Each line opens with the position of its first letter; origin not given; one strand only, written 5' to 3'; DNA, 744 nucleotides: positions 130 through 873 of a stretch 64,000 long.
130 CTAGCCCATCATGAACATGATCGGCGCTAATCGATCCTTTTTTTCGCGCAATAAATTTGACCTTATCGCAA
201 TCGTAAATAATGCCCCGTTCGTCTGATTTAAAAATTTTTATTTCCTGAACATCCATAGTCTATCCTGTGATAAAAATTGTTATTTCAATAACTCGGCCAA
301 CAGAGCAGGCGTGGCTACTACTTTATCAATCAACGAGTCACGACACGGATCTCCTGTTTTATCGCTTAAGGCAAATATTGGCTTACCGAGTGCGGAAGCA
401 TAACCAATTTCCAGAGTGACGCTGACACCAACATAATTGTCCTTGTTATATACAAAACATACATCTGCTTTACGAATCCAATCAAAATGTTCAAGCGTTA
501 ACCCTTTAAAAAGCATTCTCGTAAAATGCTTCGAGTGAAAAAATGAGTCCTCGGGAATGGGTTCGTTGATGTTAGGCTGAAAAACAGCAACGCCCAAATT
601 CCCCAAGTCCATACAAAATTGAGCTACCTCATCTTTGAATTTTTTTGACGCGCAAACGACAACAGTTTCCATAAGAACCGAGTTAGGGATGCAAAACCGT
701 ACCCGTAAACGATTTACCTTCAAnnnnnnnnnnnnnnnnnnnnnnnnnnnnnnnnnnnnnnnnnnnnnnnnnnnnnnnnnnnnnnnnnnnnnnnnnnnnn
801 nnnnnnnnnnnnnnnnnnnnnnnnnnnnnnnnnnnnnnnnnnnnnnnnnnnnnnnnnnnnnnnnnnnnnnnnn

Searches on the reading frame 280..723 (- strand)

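Call 48: search_protein_families(library=pfam, proteins=[window:280-723:-], max_evalue=0.01)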
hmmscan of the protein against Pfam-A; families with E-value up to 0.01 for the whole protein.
window:280-723:- (147 aa): 1 family
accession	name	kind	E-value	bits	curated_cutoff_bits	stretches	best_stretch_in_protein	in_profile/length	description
PF05014.21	Nuc_deoxyrib_tr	-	5.3e-06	27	28.8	1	77-124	54-101/117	Nucleoside 2-deoxyribosyltransferase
